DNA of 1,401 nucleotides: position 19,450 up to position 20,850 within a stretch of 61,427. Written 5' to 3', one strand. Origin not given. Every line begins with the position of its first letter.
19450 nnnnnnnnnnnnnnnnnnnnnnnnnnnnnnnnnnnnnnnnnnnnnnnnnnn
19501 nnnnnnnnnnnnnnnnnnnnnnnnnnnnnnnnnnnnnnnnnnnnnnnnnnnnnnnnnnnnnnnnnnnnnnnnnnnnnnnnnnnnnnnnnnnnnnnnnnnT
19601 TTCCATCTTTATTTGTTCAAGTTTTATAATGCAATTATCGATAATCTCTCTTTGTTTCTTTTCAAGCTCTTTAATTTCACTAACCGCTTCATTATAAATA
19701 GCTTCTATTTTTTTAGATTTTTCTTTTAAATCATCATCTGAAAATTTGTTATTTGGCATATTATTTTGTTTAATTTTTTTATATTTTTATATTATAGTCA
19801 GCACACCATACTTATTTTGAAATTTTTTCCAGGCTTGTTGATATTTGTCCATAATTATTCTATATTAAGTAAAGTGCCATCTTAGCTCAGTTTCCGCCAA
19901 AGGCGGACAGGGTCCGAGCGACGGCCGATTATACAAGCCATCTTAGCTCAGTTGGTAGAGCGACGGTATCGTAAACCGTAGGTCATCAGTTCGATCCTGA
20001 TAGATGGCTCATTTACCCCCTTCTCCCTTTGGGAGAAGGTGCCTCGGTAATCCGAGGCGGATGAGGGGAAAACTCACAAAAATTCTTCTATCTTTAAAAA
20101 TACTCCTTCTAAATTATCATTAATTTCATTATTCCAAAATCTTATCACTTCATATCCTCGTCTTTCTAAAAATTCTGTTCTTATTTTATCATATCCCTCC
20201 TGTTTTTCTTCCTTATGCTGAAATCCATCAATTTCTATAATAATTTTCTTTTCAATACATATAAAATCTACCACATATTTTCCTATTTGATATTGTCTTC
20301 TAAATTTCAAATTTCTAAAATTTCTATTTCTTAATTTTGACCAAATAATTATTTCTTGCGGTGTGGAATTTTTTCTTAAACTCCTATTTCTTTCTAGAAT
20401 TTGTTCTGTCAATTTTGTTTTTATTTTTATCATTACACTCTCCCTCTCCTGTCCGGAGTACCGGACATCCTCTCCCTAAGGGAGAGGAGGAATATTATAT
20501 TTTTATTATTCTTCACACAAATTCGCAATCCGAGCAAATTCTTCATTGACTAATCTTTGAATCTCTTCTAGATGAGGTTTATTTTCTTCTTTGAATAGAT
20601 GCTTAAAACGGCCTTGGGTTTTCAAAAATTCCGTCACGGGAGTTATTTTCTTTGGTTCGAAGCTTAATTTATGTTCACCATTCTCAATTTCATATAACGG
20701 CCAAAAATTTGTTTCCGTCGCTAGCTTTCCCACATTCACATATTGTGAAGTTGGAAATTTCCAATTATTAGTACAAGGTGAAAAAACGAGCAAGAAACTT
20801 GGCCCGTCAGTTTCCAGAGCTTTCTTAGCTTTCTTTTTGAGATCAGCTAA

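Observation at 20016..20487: DUF559 nuclease gene bracketed by about 53-bp inverted double-hairpin modules: a minimal cassette inserted 6 nt after tRNA-Thr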

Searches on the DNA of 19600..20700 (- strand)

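Call 5: search_rna_families(source=window, start=19600, end=20700, threshold=evalue, max_evalue=10, show_alignments=3)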
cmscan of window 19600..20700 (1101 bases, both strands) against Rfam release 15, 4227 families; matches with E-value up to 10: 7.
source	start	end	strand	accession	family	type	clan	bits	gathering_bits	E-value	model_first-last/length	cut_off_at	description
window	19937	20009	+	RF00005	tRNA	Gene; tRNA;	CL00001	65.7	29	8.2e-14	1-71/71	no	tRNA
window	19987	20007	+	RF01109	SBRMV1_UPD-PKd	Cis-reg;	-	16.3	33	7.7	1-21/21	no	Pseudoknot of upstream pseudoknot domain (UPD) of the 3'UTR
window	20464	20588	+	RF02834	VqmR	Gene; sRNA;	-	15.3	76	4.9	1-154/154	no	Vibrio RNA VqmR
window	20465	20515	-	RF02431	SpF22_sRNA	Gene; sRNA;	-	14.2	55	8.6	80-133/140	no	Streptococcus sRNA SpF22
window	20040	20090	+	RF02032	GOLLD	Gene;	-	13.5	150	0.6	336-384/416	no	Giant, ornate, lake- and Lactobacillales-derived (GOLLD) RNA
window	20437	20490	-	RF01762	whalefall-1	Gene; sRNA;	-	12.2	37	7.6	1-56/56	no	Whalefall-1 RNA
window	19916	20071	+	RF02193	TCL6_3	Gene; lncRNA;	-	12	40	8.2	1-139/139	no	T-cell leukemia/lymphoma 6 conserved region 3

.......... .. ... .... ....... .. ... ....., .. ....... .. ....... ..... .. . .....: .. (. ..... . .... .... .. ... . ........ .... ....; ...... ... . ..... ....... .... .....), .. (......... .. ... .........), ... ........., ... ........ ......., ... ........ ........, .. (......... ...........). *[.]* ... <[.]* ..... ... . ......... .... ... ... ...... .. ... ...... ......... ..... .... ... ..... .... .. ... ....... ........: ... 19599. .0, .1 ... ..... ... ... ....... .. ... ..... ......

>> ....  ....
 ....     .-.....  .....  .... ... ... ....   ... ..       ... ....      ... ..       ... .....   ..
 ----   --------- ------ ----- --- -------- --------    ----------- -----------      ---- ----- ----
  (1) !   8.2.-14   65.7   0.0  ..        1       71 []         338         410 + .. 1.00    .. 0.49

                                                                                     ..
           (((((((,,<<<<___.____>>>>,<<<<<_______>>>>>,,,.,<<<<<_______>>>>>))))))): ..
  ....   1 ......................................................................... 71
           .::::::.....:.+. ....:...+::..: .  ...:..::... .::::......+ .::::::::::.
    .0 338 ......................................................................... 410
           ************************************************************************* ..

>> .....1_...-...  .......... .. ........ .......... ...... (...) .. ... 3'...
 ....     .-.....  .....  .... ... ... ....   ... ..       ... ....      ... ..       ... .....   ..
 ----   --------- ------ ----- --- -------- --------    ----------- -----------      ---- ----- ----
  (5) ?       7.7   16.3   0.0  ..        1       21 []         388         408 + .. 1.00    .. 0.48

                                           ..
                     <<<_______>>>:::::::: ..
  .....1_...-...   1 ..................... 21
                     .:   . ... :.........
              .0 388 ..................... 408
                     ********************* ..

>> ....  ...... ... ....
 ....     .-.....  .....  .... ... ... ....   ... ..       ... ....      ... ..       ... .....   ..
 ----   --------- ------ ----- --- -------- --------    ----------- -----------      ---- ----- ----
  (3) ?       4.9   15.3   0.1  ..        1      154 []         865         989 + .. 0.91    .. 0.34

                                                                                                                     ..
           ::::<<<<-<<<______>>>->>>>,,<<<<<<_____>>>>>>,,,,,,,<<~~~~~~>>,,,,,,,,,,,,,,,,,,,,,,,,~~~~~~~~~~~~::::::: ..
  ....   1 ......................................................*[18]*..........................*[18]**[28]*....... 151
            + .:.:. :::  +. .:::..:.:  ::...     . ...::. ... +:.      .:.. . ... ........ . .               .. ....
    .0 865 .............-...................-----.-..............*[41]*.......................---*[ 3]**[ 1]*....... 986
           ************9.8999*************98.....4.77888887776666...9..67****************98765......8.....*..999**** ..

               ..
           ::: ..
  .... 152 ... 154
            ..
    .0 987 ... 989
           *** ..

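Call 29: search_rna_families(sources=[L006, L008, L009, L011, L014, L016, L018, L020, L021, L024, L027, L029, L032, L036, L054, L058, L063, L068, L079, L082], threshold=gathering)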
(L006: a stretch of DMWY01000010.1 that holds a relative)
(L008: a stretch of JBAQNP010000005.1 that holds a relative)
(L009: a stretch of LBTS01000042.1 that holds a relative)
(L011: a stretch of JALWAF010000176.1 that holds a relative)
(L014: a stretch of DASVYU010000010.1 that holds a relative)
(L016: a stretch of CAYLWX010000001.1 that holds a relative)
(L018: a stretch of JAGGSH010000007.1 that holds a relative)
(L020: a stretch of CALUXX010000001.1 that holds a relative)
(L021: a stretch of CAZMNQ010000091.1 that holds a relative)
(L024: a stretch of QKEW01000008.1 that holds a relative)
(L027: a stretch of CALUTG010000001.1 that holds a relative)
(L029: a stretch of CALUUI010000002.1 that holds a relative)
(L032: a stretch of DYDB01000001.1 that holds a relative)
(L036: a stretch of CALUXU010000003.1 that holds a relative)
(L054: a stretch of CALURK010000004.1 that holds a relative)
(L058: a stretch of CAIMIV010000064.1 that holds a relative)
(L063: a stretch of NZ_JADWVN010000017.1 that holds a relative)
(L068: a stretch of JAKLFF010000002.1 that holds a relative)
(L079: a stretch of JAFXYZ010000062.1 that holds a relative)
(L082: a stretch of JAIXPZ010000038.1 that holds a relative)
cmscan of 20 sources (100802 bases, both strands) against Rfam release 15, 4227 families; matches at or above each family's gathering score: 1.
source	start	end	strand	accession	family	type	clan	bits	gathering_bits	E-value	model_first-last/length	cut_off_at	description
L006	2925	2997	-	RF00005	tRNA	Gene; tRNA;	CL00001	65.7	29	7.5e-12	1-71/71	no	tRNA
